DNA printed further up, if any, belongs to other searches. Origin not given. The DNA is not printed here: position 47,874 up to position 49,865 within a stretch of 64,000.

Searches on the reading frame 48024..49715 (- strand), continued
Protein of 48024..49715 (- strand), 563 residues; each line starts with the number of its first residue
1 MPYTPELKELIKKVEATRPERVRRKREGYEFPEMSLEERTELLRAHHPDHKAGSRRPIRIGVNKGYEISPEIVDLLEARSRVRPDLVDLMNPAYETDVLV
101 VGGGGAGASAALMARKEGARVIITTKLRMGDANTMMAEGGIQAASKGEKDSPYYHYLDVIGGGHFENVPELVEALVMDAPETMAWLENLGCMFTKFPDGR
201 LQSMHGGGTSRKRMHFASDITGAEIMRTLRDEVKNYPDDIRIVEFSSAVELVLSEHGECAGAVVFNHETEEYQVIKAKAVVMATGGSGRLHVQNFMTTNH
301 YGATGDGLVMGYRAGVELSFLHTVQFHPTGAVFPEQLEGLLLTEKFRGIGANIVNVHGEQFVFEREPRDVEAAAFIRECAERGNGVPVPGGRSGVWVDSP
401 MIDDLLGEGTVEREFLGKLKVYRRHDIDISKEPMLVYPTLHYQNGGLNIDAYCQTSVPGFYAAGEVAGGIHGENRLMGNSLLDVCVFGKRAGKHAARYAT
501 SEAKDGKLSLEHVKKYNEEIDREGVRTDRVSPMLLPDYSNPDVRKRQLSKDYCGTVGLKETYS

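Call 66: search_protein_families(library=ncbifam, proteins=[P0241, P0242, P0243, P0244, P0248, P0278, P0281, P0285, P0291, P0293], max_evalue=1e-60)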
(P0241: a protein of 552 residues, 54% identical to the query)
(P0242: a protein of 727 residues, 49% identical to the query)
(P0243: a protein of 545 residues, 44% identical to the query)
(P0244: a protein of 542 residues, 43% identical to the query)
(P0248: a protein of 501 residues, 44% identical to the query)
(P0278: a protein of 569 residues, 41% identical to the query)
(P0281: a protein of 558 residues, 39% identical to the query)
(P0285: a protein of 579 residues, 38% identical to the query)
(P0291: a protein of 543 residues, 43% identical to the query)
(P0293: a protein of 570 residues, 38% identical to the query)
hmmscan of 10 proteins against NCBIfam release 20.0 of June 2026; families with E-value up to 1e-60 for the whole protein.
P0241 (552 aa): 11 families
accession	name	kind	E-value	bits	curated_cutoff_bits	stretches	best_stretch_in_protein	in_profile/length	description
NF004900.0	PRK06263.1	equivalog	1.6e-99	334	718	1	96-516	6-419/546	fumarate reductase (CoM/CoB) subunit TfrA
TIGR01812.1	sdhA_frdA_Gneg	subfamily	6.2e-77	259.4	567.3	1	99-516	1-419/568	succinate dehydrogenase or fumarate reductase, flavoprotein subunit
NF005866.0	PRK07803.1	equivalog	1.2e-76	258.2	819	0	97-369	8-289/631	fumarate reductase/succinate dehydrogenase flavoprotein subunit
TIGR00551.1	nadB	equivalog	4.9e-76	256.4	452.75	1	98-532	3-421/489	L-aspartate oxidase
NF005867.0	PRK07804.1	equivalog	3.2e-74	250.1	639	1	97-508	18-424/548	L-aspartate oxidase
NF005636.0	PRK07395.1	subfamily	5.5e-68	229.6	723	1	93-498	8-404/560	L-aspartate oxidase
NF004724.0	PRK06069.1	subfamily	1.3e-67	228.4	826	1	97-511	5-424/577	succinate dehydrogenase/fumarate reductase flavoprotein subunit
NF005701.0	PRK07512.1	equivalog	9.6e-66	222.2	528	1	97-506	9-402/516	L-aspartate oxidase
NF005978.0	PRK08071.1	equivalog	1e-64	218.8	621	1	99-505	5-392/514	L-aspartate oxidase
NF006567.0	PRK09077.1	equivalog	7.6e-63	212.5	629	1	95-504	6-412/537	L-aspartate oxidase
TIGR01813.1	flavo_cyto_c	subfamily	2.1e-62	211.3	285.45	0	99-382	1-291/444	flavocytochrome c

P0242 (727 aa): 13 families
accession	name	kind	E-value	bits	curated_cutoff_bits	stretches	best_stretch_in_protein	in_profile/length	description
NF004900.0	PRK06263.1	equivalog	1.6e-93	314.2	718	1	290-710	6-422/546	fumarate reductase (CoM/CoB) subunit TfrA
NF005867.0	PRK07804.1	equivalog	1.6e-78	264.3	639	1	289-696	16-421/548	L-aspartate oxidase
TIGR00551.1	nadB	equivalog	5.3e-78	262.9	452.75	1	291-703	2-401/489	L-aspartate oxidase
TIGR01812.1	sdhA_frdA_Gneg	subfamily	7.1e-78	262.5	567.3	1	293-704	1-416/568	succinate dehydrogenase or fumarate reductase, flavoprotein subunit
NF005866.0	PRK07803.1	equivalog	6.5e-77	259.1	819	0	290-555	7-284/631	fumarate reductase/succinate dehydrogenase flavoprotein subunit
NF005701.0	PRK07512.1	equivalog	1.7e-69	234.5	528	1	289-699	7-404/516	L-aspartate oxidase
NF005978.0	PRK08071.1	equivalog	1.2e-68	231.8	621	1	291-695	3-391/514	L-aspartate oxidase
NF005636.0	PRK07395.1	subfamily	1.4e-68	231.6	723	1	288-696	9-410/560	L-aspartate oxidase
NF004724.0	PRK06069.1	subfamily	1.5e-66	224.8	826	1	292-705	6-428/577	succinate dehydrogenase/fumarate reductase flavoprotein subunit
TIGR01813.1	flavo_cyto_c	subfamily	2.2e-62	211.2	285.45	0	293-575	1-293/444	flavocytochrome c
NF004820.0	PRK06175.1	equivalog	3.8e-62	210.5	472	1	291-705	4-400/433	L-aspartate oxidase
NF006567.0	PRK09077.1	equivalog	4.2e-61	206.8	629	1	289-696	6-413/537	L-aspartate oxidase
NF006686.0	PRK09231.1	equivalog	8.2e-61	206.2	854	0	291-696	5-419/598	fumarate reductase (quinol) flavoprotein subunit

P0243 (545 aa): 17 families
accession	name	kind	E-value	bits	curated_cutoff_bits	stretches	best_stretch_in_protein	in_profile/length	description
NF004900.0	PRK06263.1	equivalog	2.9e-104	349.6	718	1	86-498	5-415/546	fumarate reductase (CoM/CoB) subunit TfrA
TIGR00551.1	nadB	equivalog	4.4e-90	302.7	452.75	1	88-498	2-401/489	L-aspartate oxidase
TIGR01812.1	sdhA_frdA_Gneg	subfamily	2.5e-89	300.3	567.3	1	90-499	1-416/568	succinate dehydrogenase or fumarate reductase, flavoprotein subunit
NF005867.0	PRK07804.1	equivalog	2.5e-87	293.4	639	1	86-496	16-426/548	L-aspartate oxidase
NF005866.0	PRK07803.1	equivalog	5.2e-83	279.3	819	0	88-352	8-284/631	fumarate reductase/succinate dehydrogenase flavoprotein subunit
NF005978.0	PRK08071.1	equivalog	4.4e-80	269.6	621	1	88-496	3-397/514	L-aspartate oxidase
NF005636.0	PRK07395.1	subfamily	4.1e-78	263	723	1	86-502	10-420/560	L-aspartate oxidase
NF005701.0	PRK07512.1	equivalog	1.3e-75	254.7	528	1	86-498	7-408/516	L-aspartate oxidase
NF004820.0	PRK06175.1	equivalog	1.7e-73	247.9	472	1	87-501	3-401/433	L-aspartate oxidase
NF004724.0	PRK06069.1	subfamily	2.1e-73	247.4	826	1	86-501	3-428/577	succinate dehydrogenase/fumarate reductase flavoprotein subunit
TIGR01816.1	sdhA_forward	equivalog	1.7e-72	244.4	727.35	1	88-505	2-434/584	succinate dehydrogenase flavoprotein subunit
NF042982.1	MFR_Fp_SdhA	equivalog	8.7e-71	239.1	1100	1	86-493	45-455/612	8-methylmenaquinol:fumarate reductase flavoprotein subunit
NF006567.0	PRK09077.1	equivalog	1.2e-69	235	629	1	86-490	6-413/537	L-aspartate oxidase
NF006686.0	PRK09231.1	equivalog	4.7e-65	220.2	854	1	86-494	3-422/598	fumarate reductase (quinol) flavoprotein subunit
NF004613.0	PRK05945.1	equivalog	5.5e-65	220.1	824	1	88-501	3-427/575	succinate dehydrogenase/fumarate reductase flavoprotein subunit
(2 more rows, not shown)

P0244 (542 aa): 13 families
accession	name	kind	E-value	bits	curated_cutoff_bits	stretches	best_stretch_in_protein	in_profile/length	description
NF004900.0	PRK06263.1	equivalog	6.8e-96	322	718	1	84-511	7-428/546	fumarate reductase (CoM/CoB) subunit TfrA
NF005867.0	PRK07804.1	equivalog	1.7e-79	267.6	639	1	76-497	10-428/548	L-aspartate oxidase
NF005866.0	PRK07803.1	equivalog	2.8e-78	263.6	819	0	84-351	8-286/631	fumarate reductase/succinate dehydrogenase flavoprotein subunit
TIGR00551.1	nadB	equivalog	1.9e-76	257.8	452.75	1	84-498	2-403/489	L-aspartate oxidase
TIGR01812.1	sdhA_frdA_Gneg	subfamily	2.2e-76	257.6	567.3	1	86-510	1-428/568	succinate dehydrogenase or fumarate reductase, flavoprotein subunit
NF005978.0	PRK08071.1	equivalog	1.5e-68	231.5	621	1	84-489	3-391/514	L-aspartate oxidase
NF004724.0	PRK06069.1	subfamily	4.4e-67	226.6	826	1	85-508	6-437/577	succinate dehydrogenase/fumarate reductase flavoprotein subunit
TIGR01813.1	flavo_cyto_c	subfamily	2.4e-66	224.3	285.45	0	86-368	1-292/444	flavocytochrome c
NF005701.0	PRK07512.1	equivalog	6.3e-65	219.5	528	1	84-496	9-407/516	L-aspartate oxidase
NF005636.0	PRK07395.1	subfamily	1.1e-64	218.7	723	1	80-505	8-424/560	L-aspartate oxidase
NF004820.0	PRK06175.1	equivalog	5.6e-63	213.3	472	1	83-510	3-410/433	L-aspartate oxidase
NF042982.1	MFR_Fp_SdhA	equivalog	5.2e-62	210.1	1100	1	84-513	47-477/612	8-methylmenaquinol:fumarate reductase flavoprotein subunit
NF006567.0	PRK09077.1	equivalog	2.5e-61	207.5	629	1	83-484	7-407/537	L-aspartate oxidase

P0248 (501 aa): 12 families
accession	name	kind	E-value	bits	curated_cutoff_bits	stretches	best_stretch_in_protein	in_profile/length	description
NF004900.0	PRK06263.1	equivalog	6.7e-98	328.6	718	1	88-490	7-407/546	fumarate reductase (CoM/CoB) subunit TfrA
NF005867.0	PRK07804.1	equivalog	2.1e-81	273.9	639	1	88-489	18-419/548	L-aspartate oxidase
TIGR01812.1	sdhA_frdA_Gneg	subfamily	2.9e-80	270.4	567.3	1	90-490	1-407/568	succinate dehydrogenase or fumarate reductase, flavoprotein subunit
TIGR00551.1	nadB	equivalog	3e-80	270.3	452.75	1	88-485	2-387/489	L-aspartate oxidase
NF005866.0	PRK07803.1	equivalog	1e-79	268.4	819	0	89-352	9-284/631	fumarate reductase/succinate dehydrogenase flavoprotein subunit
NF005701.0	PRK07512.1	equivalog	2.8e-72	243.7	528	1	88-490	9-400/516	L-aspartate oxidase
NF005636.0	PRK07395.1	subfamily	3.1e-70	237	723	1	86-487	10-406/560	L-aspartate oxidase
NF042982.1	MFR_Fp_SdhA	equivalog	1.8e-69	234.8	1100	1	82-491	41-453/612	8-methylmenaquinol:fumarate reductase flavoprotein subunit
NF004724.0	PRK06069.1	subfamily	6.2e-68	229.4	826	1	88-492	5-419/577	succinate dehydrogenase/fumarate reductase flavoprotein subunit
NF005978.0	PRK08071.1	equivalog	9e-67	225.6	621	1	86-486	1-387/514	L-aspartate oxidase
NF004820.0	PRK06175.1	equivalog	1.4e-65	221.9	472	1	88-481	4-381/433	L-aspartate oxidase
NF006686.0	PRK09231.1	equivalog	2.2e-61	208.1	854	0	88-491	5-419/598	fumarate reductase (quinol) flavoprotein subunit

P0278 (569 aa): 22 families
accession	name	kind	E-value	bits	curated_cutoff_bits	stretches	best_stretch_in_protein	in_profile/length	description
NF004900.0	PRK06263.1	equivalog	2.3e-207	690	718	1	4-550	4-543/546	fumarate reductase (CoM/CoB) subunit TfrA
TIGR01812.1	sdhA_frdA_Gneg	subfamily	5.2e-176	586.5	567.3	1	9-563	1-564/568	succinate dehydrogenase or fumarate reductase, flavoprotein subunit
NF005866.0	PRK07803.1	equivalog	1.5e-168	561.9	819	2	4-277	5-291/631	fumarate reductase/succinate dehydrogenase flavoprotein subunit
NF004724.0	PRK06069.1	subfamily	2.2e-157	524.7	826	1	4-564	2-574/577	succinate dehydrogenase/fumarate reductase flavoprotein subunit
TIGR01816.1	sdhA_forward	equivalog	5.7e-149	496.9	727.35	1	8-555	3-567/584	succinate dehydrogenase flavoprotein subunit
NF004613.0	PRK05945.1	equivalog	8.5e-142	473.7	824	1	6-563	2-571/575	succinate dehydrogenase/fumarate reductase flavoprotein subunit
NF005037.0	PRK06452.1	equivalog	3.6e-131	438.5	862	1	4-563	2-562/566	succinate dehydrogenase flavoprotein subunit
NF006686.0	PRK09231.1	equivalog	2.5e-126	422.6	854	1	4-563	2-577/598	fumarate reductase (quinol) flavoprotein subunit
TIGR01176.1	fum_red_Fp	equivalog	2.3e-125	419.5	932.7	1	6-563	2-575/580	fumarate reductase (quinol) flavoprotein subunit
TIGR00551.1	nadB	equivalog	4.3e-119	398.4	452.75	1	7-528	2-489/489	L-aspartate oxidase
NF042982.1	MFR_Fp_SdhA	equivalog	5.3e-114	381.9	1100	1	7-560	47-606/612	8-methylmenaquinol:fumarate reductase flavoprotein subunit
NF005636.0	PRK07395.1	subfamily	7.8e-113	377.6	723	1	7-544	12-550/560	L-aspartate oxidase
NF005867.0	PRK07804.1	equivalog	1.3e-112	376.9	639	1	7-551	18-539/548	L-aspartate oxidase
NF006383.0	PRK08626.1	equivalog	9.8e-112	374.3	663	1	112-547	133-573/657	fumarate reductase flavoprotein subunit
NF006567.0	PRK09077.1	equivalog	5.5e-103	345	629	1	6-533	7-524/537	L-aspartate oxidase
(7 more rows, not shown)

P0281 (558 aa): 20 families
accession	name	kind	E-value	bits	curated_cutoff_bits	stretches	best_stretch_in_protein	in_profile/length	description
NF004900.0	PRK06263.1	equivalog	1.3e-187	624.8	718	1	5-550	4-543/546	fumarate reductase (CoM/CoB) subunit TfrA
NF005866.0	PRK07803.1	equivalog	5.5e-155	517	819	2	1-277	1-290/631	fumarate reductase/succinate dehydrogenase flavoprotein subunit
TIGR01812.1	sdhA_frdA_Gneg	subfamily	1.6e-150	502.3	567.3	1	10-552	1-553/568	succinate dehydrogenase or fumarate reductase, flavoprotein subunit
NF004724.0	PRK06069.1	subfamily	2.5e-144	481.6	826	1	5-555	2-565/577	succinate dehydrogenase/fumarate reductase flavoprotein subunit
TIGR01816.1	sdhA_forward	equivalog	2.6e-122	408.9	727.35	1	9-545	3-555/584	succinate dehydrogenase flavoprotein subunit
NF005037.0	PRK06452.1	equivalog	5.9e-115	385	862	1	8-555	5-554/566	succinate dehydrogenase flavoprotein subunit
NF004613.0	PRK05945.1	equivalog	1.3e-113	380.6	824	1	8-555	3-563/575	succinate dehydrogenase/fumarate reductase flavoprotein subunit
TIGR00551.1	nadB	equivalog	2.9e-110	369.3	452.75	1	8-528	2-488/489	L-aspartate oxidase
NF006686.0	PRK09231.1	equivalog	1.2e-109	367.6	854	1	6-544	3-557/598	fumarate reductase (quinol) flavoprotein subunit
NF005867.0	PRK07804.1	equivalog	1.8e-106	356.6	639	1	8-546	18-534/548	L-aspartate oxidase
TIGR01176.1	fum_red_Fp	equivalog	3.4e-104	349.6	932.7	1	7-547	2-558/580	fumarate reductase (quinol) flavoprotein subunit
NF042982.1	MFR_Fp_SdhA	equivalog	1.1e-102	344.5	1100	1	5-541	44-587/612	8-methylmenaquinol:fumarate reductase flavoprotein subunit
NF006383.0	PRK08626.1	equivalog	2.2e-100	336.8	663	1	132-541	152-567/657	fumarate reductase flavoprotein subunit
NF005636.0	PRK07395.1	subfamily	3.4e-100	335.9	723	1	7-544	11-550/560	L-aspartate oxidase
NF005978.0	PRK08071.1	equivalog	2.6e-97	326.4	621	1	8-549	3-510/514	L-aspartate oxidase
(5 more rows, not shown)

P0285 (579 aa): 21 families
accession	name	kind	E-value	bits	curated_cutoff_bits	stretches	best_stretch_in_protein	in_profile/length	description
NF005866.0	PRK07803.1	equivalog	1.7e-222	740.1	819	2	8-283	3-291/631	fumarate reductase/succinate dehydrogenase flavoprotein subunit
NF004900.0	PRK06263.1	equivalog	3.8e-194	646.3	718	1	11-552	5-540/546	fumarate reductase (CoM/CoB) subunit TfrA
TIGR01812.1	sdhA_frdA_Gneg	subfamily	3e-172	574.1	567.3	1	15-551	1-547/568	succinate dehydrogenase or fumarate reductase, flavoprotein subunit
TIGR01816.1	sdhA_forward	equivalog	6.2e-155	516.6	727.35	1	13-556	2-561/584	succinate dehydrogenase flavoprotein subunit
NF004724.0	PRK06069.1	subfamily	1.7e-153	511.9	826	1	11-556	3-561/577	succinate dehydrogenase/fumarate reductase flavoprotein subunit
NF004613.0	PRK05945.1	equivalog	7.6e-148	493.6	824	1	13-539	3-541/575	succinate dehydrogenase/fumarate reductase flavoprotein subunit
NF005037.0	PRK06452.1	equivalog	2.2e-134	449.1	862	1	11-551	3-545/566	succinate dehydrogenase flavoprotein subunit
NF006686.0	PRK09231.1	equivalog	8.6e-125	417.5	854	1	11-539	3-546/598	fumarate reductase (quinol) flavoprotein subunit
TIGR01176.1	fum_red_Fp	equivalog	2.6e-121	406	932.7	1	12-548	2-555/580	fumarate reductase (quinol) flavoprotein subunit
NF042982.1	MFR_Fp_SdhA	equivalog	2.7e-121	406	1100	1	13-539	47-579/612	8-methylmenaquinol:fumarate reductase flavoprotein subunit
NF006383.0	PRK08626.1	equivalog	1.5e-118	396.8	663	1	118-553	133-575/657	fumarate reductase flavoprotein subunit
NF005867.0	PRK07804.1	equivalog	4.1e-118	395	639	1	12-554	17-537/548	L-aspartate oxidase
TIGR00551.1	nadB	equivalog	5.3e-118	394.8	452.75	1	13-534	2-489/489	L-aspartate oxidase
NF005701.0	PRK07512.1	equivalog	5.4e-115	384.7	528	1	9-558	5-508/516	L-aspartate oxidase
NF005636.0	PRK07395.1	subfamily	1.6e-110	370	723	1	12-543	11-544/560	L-aspartate oxidase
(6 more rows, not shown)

P0291 (543 aa): 20 families
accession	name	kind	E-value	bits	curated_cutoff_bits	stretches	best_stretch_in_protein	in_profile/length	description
NF004900.0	PRK06263.1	equivalog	3.2e-230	765.4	718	1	6-535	5-538/546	fumarate reductase (CoM/CoB) subunit TfrA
NF005866.0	PRK07803.1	equivalog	1.2e-140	469.6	819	2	7-272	7-289/631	fumarate reductase/succinate dehydrogenase flavoprotein subunit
TIGR01812.1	sdhA_frdA_Gneg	subfamily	4.9e-138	461.1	567.3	1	11-515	2-528/568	succinate dehydrogenase or fumarate reductase, flavoprotein subunit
NF004724.0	PRK06069.1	subfamily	3.9e-122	408.3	826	1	10-514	7-536/577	succinate dehydrogenase/fumarate reductase flavoprotein subunit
TIGR00551.1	nadB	equivalog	1.3e-116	390.2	452.75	1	9-514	3-487/489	L-aspartate oxidase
TIGR01816.1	sdhA_forward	equivalog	5.2e-115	384.8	727.35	1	10-515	4-537/584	succinate dehydrogenase flavoprotein subunit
NF005867.0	PRK07804.1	equivalog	1.6e-108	363.3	639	1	7-517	17-518/548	L-aspartate oxidase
NF005636.0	PRK07395.1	subfamily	4.4e-107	358.6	723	1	7-470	11-469/560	L-aspartate oxidase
TIGR01176.1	fum_red_Fp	equivalog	2.1e-106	356.8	932.7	1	8-529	3-550/580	fumarate reductase (quinol) flavoprotein subunit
NF006686.0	PRK09231.1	equivalog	3.8e-106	356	854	1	8-530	5-553/598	fumarate reductase (quinol) flavoprotein subunit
NF042982.1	MFR_Fp_SdhA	equivalog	7.2e-103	345.1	1100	1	4-514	43-572/612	8-methylmenaquinol:fumarate reductase flavoprotein subunit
NF005978.0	PRK08071.1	equivalog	1e-101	340.9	621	1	8-516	3-491/514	L-aspartate oxidase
NF004613.0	PRK05945.1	equivalog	2.2e-101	340.2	824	1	9-516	4-536/575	succinate dehydrogenase/fumarate reductase flavoprotein subunit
NF005701.0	PRK07512.1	equivalog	3e-101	339.3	528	1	8-518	9-486/516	L-aspartate oxidase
NF005037.0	PRK06452.1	equivalog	3.9e-99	332.7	862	1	11-515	8-526/566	succinate dehydrogenase flavoprotein subunit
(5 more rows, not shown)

P0293 (570 aa): 19 families
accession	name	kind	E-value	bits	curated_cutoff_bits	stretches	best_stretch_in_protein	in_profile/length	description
NF004900.0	PRK06263.1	equivalog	7.5e-172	572.7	718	1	4-558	3-542/546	fumarate reductase (CoM/CoB) subunit TfrA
TIGR01812.1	sdhA_frdA_Gneg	subfamily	2.2e-142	475.5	567.3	1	10-554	1-546/568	succinate dehydrogenase or fumarate reductase, flavoprotein subunit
NF005866.0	PRK07803.1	equivalog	7.1e-138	460.5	819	2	8-283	8-293/631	fumarate reductase/succinate dehydrogenase flavoprotein subunit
NF004724.0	PRK06069.1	subfamily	1.3e-133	446.2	826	1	5-564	2-569/577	succinate dehydrogenase/fumarate reductase flavoprotein subunit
TIGR01816.1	sdhA_forward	equivalog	1.5e-117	393.2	727.35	1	9-553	3-554/584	succinate dehydrogenase flavoprotein subunit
NF005037.0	PRK06452.1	equivalog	2.2e-112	376.5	862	1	6-561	3-550/566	succinate dehydrogenase flavoprotein subunit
NF004613.0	PRK05945.1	equivalog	7.7e-111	371.5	824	1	7-562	2-560/575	succinate dehydrogenase/fumarate reductase flavoprotein subunit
NF005636.0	PRK07395.1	subfamily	1.7e-106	356.7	723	1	8-560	12-557/560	L-aspartate oxidase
NF006686.0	PRK09231.1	equivalog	1.1e-104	351.2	854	1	6-565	3-569/598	fumarate reductase (quinol) flavoprotein subunit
TIGR00551.1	nadB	equivalog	4.7e-104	348.8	452.75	1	9-537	3-489/489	L-aspartate oxidase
NF005867.0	PRK07804.1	equivalog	1.7e-102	343.4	639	1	8-552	18-531/548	L-aspartate oxidase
TIGR01176.1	fum_red_Fp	equivalog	2.5e-102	343.4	932.7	1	7-565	2-567/580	fumarate reductase (quinol) flavoprotein subunit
NF042982.1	MFR_Fp_SdhA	equivalog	1e-99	334.6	1100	1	8-551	47-588/612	8-methylmenaquinol:fumarate reductase flavoprotein subunit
NF006383.0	PRK08626.1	equivalog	7.6e-97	325.1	663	1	135-550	154-567/657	fumarate reductase flavoprotein subunit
NF005978.0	PRK08071.1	equivalog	3.9e-94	315.9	621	1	8-556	3-508/514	L-aspartate oxidase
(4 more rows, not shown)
